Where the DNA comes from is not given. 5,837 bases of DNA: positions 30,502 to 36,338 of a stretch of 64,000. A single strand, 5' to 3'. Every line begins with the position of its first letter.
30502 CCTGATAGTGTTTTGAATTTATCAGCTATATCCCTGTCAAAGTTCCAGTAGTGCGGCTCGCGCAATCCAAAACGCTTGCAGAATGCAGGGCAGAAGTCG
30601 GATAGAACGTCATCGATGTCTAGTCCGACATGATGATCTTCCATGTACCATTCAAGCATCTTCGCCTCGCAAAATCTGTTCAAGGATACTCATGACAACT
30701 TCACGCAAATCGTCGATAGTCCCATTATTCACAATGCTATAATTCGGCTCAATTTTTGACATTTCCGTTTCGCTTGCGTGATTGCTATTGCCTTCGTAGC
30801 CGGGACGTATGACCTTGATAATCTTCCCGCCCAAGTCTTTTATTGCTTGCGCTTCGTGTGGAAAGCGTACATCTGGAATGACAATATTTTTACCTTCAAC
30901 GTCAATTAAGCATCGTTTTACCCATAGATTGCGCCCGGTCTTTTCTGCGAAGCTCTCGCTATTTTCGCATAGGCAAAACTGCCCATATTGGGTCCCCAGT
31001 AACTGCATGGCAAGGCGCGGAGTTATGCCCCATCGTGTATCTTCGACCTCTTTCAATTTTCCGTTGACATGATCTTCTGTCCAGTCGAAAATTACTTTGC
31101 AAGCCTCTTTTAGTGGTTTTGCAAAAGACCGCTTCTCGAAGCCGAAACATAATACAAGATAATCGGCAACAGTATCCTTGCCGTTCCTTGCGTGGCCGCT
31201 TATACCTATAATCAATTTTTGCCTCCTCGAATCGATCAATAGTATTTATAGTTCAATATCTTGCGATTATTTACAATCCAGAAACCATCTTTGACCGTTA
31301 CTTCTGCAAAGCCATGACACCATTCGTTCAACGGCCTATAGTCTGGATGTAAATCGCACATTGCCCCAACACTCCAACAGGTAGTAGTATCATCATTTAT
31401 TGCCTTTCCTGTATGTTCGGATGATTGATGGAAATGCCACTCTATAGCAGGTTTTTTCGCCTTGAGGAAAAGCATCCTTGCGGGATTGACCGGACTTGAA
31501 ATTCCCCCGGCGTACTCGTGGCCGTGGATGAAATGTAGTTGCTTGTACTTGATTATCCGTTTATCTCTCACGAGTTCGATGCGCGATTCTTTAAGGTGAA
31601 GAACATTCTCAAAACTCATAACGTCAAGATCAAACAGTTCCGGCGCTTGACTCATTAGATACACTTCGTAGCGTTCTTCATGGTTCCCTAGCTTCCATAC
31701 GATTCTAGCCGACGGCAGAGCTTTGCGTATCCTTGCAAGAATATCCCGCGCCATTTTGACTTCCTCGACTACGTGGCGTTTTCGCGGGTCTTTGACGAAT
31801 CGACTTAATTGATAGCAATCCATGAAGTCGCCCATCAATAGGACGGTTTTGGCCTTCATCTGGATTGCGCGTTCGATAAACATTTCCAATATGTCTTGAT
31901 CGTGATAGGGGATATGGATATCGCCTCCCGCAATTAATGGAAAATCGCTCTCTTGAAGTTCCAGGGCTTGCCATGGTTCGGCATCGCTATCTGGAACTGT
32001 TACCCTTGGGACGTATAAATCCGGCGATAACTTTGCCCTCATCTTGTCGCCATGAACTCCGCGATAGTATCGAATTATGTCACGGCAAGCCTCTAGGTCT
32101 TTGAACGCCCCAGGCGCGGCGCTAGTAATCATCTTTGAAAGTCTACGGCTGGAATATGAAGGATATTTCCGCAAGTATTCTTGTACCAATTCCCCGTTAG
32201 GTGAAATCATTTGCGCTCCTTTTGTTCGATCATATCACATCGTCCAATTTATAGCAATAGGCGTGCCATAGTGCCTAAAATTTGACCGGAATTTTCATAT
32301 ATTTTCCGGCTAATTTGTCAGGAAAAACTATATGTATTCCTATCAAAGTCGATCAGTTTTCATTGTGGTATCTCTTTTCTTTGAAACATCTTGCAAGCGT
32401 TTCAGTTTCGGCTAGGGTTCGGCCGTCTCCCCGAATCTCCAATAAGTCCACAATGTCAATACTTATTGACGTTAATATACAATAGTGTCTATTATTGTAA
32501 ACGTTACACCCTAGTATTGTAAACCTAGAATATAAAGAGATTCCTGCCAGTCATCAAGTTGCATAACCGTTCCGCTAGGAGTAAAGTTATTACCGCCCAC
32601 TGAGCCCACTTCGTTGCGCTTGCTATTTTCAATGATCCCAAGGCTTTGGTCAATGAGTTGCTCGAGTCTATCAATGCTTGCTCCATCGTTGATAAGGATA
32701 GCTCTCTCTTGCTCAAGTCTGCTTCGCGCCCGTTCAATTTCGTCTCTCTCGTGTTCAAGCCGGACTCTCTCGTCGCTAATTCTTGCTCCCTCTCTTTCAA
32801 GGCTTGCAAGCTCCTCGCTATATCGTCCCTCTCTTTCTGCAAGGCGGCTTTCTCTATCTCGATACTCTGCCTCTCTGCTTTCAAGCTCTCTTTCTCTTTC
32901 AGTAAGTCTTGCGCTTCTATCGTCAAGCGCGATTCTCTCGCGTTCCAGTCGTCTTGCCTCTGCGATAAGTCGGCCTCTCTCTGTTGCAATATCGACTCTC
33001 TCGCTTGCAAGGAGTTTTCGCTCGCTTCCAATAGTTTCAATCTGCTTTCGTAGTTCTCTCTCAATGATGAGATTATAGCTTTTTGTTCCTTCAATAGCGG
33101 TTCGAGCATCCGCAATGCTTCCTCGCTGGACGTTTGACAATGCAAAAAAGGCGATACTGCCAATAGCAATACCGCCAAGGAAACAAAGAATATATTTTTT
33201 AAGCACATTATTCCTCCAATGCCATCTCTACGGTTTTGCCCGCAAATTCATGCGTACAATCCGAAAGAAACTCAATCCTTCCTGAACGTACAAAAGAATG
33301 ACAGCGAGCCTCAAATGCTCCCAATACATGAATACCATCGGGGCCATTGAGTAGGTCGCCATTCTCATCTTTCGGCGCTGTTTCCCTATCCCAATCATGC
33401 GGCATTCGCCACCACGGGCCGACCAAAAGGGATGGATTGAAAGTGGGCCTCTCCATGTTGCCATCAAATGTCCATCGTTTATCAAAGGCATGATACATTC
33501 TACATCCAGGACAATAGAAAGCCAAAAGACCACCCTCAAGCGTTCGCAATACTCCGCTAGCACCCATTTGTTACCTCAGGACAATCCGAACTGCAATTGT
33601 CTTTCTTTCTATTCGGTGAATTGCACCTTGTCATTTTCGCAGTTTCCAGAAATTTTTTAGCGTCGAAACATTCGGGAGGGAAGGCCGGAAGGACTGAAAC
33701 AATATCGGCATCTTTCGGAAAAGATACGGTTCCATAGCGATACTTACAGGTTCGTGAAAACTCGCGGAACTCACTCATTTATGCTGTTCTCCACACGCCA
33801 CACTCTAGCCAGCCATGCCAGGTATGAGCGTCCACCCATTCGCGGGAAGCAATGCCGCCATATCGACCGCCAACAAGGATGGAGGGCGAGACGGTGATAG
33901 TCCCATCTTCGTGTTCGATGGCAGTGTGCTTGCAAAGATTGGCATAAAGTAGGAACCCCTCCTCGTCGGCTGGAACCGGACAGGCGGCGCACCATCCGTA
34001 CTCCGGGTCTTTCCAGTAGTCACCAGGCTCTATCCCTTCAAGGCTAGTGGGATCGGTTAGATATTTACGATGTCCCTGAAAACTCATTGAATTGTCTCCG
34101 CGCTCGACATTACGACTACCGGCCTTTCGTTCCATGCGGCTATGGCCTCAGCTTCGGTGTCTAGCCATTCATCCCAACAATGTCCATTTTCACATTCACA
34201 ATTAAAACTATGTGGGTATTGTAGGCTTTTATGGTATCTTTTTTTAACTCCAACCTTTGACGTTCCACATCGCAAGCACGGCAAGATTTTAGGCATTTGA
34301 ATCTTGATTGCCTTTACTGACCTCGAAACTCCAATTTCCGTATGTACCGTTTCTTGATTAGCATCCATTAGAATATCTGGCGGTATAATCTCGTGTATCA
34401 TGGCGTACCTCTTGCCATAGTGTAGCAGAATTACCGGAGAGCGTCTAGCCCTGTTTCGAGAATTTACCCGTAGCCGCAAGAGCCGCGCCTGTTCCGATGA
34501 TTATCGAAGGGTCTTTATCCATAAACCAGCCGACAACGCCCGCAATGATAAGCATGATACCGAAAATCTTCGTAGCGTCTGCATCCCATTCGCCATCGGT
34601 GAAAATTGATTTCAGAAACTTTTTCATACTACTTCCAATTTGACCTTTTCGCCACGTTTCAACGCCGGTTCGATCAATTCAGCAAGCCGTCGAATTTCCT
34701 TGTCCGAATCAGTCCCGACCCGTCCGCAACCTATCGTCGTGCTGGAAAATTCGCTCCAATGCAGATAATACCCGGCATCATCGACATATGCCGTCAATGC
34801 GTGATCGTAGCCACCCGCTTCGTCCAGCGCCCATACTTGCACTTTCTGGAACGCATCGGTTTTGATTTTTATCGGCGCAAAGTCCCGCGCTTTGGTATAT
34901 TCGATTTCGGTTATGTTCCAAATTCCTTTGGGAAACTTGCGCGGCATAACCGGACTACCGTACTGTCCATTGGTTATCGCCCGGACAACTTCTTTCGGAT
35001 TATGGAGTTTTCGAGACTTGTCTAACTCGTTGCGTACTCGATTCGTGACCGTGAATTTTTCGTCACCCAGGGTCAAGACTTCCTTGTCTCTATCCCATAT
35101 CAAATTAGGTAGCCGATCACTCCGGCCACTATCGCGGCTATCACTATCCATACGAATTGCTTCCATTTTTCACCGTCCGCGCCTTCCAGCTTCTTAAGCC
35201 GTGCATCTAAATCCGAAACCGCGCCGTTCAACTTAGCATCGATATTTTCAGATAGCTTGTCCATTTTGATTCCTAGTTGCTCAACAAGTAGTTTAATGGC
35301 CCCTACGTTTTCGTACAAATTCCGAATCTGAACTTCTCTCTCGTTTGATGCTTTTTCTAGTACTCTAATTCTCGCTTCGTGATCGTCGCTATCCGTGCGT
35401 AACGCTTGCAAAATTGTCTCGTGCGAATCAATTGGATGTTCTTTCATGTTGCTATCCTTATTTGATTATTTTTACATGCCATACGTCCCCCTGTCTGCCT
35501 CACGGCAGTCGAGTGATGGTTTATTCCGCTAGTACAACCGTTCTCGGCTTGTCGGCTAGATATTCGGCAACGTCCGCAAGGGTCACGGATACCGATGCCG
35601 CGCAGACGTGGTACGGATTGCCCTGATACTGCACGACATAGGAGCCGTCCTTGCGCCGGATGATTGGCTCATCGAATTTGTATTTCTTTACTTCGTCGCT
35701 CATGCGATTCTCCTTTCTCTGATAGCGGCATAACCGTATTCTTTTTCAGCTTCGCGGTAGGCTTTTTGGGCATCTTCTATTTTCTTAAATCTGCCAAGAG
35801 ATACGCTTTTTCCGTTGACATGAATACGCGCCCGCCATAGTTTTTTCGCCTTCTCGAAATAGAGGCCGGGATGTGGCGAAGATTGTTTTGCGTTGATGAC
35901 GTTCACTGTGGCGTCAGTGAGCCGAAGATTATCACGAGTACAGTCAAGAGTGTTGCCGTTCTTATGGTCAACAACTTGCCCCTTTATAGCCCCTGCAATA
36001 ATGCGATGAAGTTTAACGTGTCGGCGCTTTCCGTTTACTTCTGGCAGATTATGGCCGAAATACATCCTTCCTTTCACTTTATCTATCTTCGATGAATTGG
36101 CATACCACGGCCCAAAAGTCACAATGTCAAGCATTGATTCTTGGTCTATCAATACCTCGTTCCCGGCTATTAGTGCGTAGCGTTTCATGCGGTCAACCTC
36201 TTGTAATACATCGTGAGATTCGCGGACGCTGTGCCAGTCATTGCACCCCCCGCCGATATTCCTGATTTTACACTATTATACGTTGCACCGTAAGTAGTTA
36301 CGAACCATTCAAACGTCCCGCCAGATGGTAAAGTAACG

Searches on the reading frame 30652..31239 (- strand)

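Call 81: search_protein_families(library=pfam, max_evalue=0.001, proteins=[window:30652-31239:-])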
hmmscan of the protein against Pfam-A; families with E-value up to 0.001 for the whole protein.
window:30652-31239:- (195 aa): 1 family
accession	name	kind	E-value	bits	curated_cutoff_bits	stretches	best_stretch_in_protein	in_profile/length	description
PF21448.3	DNMK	-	2e-19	70.6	27.1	2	65-179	124-230/232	Deoxynucleotide monophosphate kinase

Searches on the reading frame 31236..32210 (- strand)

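Call 81: search_protein_families(library=pfam, max_evalue=0.001, proteins=[window:31236-32210:-])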
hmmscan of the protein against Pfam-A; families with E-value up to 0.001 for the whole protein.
window:31236-32210:- (324 aa): 1 family
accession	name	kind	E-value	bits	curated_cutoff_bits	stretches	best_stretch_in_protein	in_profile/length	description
PF00149.33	Metallophos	-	2.5e-05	25.2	21.5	1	96-265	7-159/191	Calcineurin-like phosphoesterase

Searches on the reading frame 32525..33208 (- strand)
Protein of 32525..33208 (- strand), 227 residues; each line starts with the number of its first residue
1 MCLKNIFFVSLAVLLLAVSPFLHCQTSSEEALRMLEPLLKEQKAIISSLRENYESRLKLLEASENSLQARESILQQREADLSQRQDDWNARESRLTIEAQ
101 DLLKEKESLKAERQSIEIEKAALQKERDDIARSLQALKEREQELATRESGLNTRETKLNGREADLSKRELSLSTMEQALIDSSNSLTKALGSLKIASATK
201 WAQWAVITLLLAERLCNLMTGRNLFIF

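Call 81: search_protein_families(library=pfam, max_evalue=0.001, proteins=[window:32525-33208:-])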
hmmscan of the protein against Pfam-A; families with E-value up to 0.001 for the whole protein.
window:32525-33208:- (227 aa): 1 family
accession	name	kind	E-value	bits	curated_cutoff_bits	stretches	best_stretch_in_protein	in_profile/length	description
PF12072.13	RNase_Y_N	-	2.6e-05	24.2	32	0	111-188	43-124/201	RNase Y N-terminal region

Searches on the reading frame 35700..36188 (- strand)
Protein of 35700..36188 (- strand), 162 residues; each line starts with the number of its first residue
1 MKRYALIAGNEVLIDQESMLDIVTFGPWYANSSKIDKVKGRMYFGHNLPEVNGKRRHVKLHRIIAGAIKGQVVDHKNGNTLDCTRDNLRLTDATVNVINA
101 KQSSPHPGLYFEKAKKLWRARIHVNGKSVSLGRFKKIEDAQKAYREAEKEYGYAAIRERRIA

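Call 81: search_protein_families(library=pfam, max_evalue=0.001, proteins=[window:35700-36188:-])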
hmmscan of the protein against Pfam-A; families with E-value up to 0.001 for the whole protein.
window:35700-36188:- (162 aa): 2 families
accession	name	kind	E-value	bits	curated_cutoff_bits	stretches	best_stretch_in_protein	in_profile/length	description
PF13392.12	HNH_3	-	1.4e-06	28.3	24.8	1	60-91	3-39/46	HNH endonuclease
PF00847.26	AP2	-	7.7e-06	26.6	33.3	1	107-151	4-51/54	AP2 domain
